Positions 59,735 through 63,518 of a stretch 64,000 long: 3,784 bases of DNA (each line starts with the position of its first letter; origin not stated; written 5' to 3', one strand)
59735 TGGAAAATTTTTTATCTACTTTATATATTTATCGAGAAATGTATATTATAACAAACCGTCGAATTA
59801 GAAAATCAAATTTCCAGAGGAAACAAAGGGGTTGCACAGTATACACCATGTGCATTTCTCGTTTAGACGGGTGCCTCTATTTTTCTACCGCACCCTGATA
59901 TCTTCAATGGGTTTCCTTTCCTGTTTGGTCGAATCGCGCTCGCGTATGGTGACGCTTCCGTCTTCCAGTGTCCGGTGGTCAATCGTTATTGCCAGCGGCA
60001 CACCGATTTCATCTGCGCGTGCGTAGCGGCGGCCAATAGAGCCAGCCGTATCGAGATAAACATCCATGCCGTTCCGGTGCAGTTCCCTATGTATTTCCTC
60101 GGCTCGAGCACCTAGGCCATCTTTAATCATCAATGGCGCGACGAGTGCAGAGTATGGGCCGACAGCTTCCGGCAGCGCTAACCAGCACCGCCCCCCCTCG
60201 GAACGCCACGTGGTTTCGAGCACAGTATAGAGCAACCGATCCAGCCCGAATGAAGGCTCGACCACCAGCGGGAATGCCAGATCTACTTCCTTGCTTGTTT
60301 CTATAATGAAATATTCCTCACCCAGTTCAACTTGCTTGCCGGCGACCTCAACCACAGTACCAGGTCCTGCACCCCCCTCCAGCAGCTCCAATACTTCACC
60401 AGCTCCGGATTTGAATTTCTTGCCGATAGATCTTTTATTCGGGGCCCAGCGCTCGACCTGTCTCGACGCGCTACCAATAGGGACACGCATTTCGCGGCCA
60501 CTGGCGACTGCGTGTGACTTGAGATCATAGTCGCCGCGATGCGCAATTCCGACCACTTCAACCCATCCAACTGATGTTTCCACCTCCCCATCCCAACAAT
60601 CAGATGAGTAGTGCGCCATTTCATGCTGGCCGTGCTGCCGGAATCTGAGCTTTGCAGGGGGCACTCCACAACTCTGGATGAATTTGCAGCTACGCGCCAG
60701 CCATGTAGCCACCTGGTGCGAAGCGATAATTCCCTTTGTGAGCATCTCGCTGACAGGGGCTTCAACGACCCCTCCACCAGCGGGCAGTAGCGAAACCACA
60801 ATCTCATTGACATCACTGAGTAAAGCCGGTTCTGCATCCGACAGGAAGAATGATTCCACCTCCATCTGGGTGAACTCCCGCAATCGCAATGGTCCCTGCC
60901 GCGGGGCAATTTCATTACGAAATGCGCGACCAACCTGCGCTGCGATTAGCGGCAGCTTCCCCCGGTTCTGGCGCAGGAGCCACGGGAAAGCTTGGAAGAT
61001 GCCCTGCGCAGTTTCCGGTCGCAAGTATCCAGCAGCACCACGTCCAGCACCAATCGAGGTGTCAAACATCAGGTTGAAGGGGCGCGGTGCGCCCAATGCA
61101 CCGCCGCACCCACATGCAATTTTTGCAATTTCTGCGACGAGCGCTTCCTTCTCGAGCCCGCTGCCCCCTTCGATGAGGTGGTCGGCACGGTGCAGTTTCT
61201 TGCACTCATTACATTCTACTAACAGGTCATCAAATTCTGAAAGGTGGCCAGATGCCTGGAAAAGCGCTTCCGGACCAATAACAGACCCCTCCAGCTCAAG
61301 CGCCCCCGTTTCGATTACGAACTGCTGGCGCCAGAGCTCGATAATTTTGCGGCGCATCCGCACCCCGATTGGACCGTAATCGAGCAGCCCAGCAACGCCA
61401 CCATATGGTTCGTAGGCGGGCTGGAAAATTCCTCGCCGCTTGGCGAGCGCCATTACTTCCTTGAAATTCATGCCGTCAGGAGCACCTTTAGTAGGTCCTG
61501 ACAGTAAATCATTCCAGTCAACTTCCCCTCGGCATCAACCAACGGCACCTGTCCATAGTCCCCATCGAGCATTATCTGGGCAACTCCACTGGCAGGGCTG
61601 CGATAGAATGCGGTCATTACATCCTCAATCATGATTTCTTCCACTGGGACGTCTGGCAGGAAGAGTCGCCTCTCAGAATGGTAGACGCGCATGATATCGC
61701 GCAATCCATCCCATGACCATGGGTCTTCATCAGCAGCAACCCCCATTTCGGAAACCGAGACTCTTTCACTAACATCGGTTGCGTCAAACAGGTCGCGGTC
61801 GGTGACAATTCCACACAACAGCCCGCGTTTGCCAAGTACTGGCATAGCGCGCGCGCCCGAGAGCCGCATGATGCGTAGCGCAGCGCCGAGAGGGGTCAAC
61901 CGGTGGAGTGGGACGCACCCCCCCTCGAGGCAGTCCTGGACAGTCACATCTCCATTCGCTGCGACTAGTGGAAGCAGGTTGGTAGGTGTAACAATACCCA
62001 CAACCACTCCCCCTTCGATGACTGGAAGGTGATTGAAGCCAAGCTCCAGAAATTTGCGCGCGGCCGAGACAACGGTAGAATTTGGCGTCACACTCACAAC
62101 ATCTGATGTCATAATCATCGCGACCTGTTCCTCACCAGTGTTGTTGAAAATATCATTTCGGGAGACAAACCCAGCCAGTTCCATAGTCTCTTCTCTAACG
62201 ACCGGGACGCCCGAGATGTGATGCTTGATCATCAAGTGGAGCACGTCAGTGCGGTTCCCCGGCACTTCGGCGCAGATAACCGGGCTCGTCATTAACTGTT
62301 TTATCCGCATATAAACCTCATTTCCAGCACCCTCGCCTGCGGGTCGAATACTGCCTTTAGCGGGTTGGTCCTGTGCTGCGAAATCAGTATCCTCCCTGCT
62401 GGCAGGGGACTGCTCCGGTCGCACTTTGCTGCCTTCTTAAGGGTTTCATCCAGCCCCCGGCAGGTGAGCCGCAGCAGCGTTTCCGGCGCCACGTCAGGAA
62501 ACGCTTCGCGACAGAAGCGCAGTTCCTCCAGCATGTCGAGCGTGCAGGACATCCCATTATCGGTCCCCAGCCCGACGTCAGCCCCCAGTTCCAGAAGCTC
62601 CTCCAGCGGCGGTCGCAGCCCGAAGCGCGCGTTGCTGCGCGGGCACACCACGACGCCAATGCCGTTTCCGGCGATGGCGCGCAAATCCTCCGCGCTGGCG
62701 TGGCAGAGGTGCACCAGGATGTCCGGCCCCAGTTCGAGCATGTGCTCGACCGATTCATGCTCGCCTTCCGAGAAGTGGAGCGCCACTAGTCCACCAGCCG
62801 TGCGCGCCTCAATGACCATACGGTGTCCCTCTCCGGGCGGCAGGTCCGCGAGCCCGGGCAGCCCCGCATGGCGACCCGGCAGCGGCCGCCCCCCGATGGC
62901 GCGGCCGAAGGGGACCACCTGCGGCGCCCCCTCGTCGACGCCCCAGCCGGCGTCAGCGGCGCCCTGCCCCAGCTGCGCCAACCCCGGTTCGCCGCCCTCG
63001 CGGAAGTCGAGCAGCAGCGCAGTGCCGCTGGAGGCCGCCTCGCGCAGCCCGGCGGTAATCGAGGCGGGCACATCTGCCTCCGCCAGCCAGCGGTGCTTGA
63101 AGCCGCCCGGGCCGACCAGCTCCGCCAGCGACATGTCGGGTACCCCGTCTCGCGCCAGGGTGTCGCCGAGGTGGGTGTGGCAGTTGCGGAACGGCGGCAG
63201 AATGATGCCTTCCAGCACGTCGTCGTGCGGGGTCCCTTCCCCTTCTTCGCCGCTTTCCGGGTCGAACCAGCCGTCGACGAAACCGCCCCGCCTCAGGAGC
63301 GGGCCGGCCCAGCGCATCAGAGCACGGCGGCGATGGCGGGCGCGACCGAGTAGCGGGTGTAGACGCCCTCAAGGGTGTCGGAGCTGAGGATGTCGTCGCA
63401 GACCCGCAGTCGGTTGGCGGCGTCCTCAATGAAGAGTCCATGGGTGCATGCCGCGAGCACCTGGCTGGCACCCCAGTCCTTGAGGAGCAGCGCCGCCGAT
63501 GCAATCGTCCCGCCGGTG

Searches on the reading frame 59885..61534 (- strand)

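Call 57: search_protein_families(library=pfam, proteins=[window:59885-61534:-], max_evalue=0.001)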
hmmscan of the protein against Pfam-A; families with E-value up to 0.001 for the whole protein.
window:59885-61534:- (549 aa): 2 families
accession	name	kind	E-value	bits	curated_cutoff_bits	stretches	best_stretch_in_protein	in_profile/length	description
PF03129.25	HGTP_anticodon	-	1.4e-19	70.5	21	1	464-546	3-87/94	Anticodon binding domain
PF00587.30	tRNA-synt_2b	-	9.1e-09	36.1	29.3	1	170-242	12-83/179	tRNA synthetase class II core domain (G, H, P, S and T)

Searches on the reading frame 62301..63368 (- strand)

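Call 81: search_protein_families(library=pfam, proteins=[window:62301-63368:-], max_evalue=0.0001)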
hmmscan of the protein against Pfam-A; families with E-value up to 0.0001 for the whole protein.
window:62301-63368:- (355 aa): 1 family
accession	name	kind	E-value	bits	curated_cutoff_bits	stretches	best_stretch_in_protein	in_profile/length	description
PF01979.26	Amidohydro_1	-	4e-12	46.5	25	1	206-302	172-290/345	Amidohydrolase family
